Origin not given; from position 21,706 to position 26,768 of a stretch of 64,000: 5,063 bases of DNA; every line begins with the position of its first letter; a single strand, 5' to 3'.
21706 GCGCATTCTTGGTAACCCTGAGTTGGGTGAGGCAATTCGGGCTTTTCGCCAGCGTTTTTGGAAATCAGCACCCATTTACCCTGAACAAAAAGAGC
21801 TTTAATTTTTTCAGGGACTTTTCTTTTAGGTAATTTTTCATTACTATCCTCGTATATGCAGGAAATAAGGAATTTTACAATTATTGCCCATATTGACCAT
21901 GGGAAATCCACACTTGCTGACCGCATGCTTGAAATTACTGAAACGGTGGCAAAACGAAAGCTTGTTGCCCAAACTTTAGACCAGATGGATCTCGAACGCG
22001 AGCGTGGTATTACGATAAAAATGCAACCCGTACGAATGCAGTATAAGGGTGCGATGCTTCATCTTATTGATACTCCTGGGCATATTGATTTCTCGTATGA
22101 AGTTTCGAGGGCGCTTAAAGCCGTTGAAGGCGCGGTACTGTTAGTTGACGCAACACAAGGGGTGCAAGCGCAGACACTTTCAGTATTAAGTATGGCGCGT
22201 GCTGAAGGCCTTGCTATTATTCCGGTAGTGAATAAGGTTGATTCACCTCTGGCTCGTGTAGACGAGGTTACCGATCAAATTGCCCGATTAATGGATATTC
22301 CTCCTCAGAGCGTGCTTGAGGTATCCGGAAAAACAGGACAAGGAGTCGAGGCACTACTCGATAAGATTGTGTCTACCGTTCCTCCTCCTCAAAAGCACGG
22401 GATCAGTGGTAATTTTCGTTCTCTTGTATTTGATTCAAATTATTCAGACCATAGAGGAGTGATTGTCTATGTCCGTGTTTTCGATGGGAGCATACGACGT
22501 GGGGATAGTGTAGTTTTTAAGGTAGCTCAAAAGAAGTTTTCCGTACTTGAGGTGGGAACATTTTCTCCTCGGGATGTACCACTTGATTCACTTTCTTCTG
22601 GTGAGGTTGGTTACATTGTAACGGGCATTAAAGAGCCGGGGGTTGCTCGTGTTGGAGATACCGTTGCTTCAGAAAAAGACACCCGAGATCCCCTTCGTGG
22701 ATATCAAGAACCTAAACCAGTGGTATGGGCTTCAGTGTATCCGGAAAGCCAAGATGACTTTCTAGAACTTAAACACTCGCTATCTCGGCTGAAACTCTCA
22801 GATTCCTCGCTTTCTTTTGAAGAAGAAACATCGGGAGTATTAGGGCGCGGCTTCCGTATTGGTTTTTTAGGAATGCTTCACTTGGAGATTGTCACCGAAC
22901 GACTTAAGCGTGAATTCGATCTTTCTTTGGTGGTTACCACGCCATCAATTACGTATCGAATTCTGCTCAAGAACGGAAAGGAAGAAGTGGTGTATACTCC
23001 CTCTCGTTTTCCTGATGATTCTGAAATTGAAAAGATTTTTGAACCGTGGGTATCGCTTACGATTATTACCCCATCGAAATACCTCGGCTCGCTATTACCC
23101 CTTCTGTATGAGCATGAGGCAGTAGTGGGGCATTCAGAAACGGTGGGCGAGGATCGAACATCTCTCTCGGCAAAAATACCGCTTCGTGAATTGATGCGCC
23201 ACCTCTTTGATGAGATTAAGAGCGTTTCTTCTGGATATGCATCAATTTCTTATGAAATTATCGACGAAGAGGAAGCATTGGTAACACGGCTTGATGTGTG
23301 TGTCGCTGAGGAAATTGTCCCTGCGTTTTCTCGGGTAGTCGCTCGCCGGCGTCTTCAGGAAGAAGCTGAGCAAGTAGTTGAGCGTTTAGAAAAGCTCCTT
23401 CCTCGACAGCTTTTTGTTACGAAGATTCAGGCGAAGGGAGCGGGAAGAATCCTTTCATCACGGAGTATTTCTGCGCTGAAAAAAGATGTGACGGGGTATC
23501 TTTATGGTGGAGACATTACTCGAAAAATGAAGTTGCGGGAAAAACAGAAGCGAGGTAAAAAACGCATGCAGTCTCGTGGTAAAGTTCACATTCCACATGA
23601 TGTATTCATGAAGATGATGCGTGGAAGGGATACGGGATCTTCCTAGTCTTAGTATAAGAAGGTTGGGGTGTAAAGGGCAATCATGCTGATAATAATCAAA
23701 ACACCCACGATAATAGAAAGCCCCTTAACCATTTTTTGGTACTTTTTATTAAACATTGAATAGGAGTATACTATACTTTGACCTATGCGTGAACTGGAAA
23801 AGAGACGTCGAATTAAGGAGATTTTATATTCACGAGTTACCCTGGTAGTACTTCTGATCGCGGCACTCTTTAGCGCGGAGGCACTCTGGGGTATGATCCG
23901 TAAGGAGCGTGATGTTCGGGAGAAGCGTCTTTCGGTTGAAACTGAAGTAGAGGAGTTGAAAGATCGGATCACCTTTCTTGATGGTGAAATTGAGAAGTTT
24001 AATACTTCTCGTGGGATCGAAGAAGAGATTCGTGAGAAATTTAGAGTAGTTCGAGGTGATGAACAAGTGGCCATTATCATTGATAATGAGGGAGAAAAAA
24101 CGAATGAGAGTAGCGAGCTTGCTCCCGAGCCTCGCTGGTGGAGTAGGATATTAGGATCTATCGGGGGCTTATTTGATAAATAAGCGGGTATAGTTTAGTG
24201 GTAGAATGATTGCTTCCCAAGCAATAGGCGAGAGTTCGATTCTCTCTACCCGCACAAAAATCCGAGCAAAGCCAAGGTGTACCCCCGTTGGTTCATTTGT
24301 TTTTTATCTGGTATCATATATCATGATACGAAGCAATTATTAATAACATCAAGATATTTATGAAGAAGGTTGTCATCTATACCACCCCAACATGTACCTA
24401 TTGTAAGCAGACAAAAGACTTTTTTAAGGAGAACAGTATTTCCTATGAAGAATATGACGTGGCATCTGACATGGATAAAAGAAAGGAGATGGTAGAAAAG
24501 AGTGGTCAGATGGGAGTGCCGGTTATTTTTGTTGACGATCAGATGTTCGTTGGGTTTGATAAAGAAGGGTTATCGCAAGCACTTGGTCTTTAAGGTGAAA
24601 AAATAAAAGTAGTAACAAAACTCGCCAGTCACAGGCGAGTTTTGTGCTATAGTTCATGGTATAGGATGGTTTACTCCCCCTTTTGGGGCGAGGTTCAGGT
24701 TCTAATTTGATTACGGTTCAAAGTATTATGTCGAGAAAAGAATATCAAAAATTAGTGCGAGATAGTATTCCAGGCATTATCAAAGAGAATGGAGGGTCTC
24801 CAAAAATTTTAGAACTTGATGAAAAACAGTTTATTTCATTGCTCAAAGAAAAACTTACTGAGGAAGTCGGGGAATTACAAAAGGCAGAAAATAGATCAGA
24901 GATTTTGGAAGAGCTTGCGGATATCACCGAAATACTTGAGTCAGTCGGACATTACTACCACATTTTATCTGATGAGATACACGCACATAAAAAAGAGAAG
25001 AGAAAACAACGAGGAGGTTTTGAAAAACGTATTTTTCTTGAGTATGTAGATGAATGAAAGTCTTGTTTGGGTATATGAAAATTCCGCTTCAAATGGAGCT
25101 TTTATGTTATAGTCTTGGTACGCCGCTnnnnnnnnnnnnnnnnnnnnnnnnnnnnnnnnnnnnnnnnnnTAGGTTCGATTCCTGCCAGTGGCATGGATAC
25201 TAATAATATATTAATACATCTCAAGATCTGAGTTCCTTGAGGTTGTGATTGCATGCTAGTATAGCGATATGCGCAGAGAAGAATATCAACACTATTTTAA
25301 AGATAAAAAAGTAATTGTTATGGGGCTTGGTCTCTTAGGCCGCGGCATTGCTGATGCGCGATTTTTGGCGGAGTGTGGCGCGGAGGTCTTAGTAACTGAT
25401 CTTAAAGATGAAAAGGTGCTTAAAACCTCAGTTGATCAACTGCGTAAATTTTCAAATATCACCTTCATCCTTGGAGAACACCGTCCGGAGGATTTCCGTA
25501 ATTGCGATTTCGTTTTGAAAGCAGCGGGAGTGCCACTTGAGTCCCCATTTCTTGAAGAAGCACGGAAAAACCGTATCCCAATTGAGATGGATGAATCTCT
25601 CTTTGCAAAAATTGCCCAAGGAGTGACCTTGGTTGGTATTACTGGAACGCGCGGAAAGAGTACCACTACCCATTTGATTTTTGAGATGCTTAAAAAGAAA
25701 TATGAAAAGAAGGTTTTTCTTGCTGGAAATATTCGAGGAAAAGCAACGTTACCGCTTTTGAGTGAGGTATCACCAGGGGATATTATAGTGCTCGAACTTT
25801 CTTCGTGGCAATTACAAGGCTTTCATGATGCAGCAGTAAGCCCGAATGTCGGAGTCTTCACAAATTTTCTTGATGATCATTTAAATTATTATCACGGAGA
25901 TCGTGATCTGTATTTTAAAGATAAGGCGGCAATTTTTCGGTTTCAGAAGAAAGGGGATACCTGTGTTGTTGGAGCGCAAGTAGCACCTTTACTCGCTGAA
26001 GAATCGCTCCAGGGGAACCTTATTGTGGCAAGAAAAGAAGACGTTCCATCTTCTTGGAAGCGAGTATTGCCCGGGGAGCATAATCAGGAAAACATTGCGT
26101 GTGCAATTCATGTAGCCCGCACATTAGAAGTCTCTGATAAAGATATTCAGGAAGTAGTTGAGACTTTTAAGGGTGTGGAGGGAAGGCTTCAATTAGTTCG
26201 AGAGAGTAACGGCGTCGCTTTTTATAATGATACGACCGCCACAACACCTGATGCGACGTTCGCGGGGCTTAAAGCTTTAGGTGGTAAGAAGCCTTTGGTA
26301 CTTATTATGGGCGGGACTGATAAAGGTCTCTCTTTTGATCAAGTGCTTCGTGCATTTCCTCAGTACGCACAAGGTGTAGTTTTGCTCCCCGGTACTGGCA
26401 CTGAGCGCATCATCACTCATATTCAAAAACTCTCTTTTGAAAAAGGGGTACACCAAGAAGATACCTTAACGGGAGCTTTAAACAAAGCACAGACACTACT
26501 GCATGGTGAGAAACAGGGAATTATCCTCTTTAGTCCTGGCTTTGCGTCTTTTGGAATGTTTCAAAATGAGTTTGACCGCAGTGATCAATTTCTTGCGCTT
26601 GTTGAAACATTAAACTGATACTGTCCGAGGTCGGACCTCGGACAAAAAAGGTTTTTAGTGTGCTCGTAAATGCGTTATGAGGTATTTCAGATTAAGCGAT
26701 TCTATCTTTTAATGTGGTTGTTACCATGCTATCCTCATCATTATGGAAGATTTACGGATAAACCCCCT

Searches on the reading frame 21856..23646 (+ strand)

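Call 31: search_protein_families(library=pfam, proteins=[window:21856-23646:+], max_evalue=0.0001)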
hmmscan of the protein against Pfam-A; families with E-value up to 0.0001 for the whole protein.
window:21856-23646:+ (596 aa): 7 families
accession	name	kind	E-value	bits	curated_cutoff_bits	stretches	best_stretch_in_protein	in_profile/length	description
PF00009.33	GTP_EFTU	-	4.9e-55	186.5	26.5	1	3-177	2-188/188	Elongation factor Tu GTP binding domain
PF06421.17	LepA_C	-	9.1e-32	109.8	29.7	1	484-588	2-106/107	GTP-binding protein LepA C-terminus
PF00679.30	EFG_C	-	6.9e-14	52.1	27.9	1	394-468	2-75/89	Elongation factor G C-terminus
PF03144.31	GTP_EFTU_D2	-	1.6e-10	41.7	30.3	1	201-271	1-73/73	Elongation factor Tu domain 2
PF14492.12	EFG_III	-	3.8e-09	36.9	27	1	286-360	2-73/75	Elongation Factor G, domain III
PF01926.29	MMR_HSR1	-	7.1e-07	29.8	21.9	1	15-127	10-113/113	50S ribosome-binding GTPase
PF22042.2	EF-G_D2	-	1.1e-05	25.8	27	1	187-252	2-66/84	Elongation factor G domain 2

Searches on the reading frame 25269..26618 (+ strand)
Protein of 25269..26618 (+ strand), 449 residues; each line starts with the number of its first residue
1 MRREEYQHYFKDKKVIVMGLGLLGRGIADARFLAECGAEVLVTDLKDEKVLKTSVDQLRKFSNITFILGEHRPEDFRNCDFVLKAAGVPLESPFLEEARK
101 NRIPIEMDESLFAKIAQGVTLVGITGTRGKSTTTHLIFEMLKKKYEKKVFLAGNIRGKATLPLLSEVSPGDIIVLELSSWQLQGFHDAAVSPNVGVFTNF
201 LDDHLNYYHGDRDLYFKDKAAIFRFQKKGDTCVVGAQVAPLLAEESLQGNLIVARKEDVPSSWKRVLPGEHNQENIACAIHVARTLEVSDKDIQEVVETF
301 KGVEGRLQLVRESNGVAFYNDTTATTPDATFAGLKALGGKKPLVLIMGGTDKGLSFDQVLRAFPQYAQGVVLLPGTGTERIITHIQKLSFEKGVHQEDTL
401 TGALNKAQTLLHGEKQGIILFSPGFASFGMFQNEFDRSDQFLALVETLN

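Call 31: search_protein_families(library=pfam, proteins=[window:25269-26618:+], max_evalue=0.0001)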
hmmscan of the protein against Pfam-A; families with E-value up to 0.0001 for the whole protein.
window:25269-26618:+ (449 aa): 3 families
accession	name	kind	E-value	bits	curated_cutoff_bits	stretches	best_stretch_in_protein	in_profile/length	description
PF08245.18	Mur_ligase_M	-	1.4e-20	74.6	24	1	124-236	1-123/200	Mur ligase middle domain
PF02875.26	Mur_ligase_C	-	4.9e-10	40.8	28.4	1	305-420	1-122/127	Mur ligase, glutamate ligase domain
PF21799.2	MurD-like_N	-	5.9e-08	33.3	27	1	13-105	1-86/88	Mur ligase MurD-like, N-terminal domain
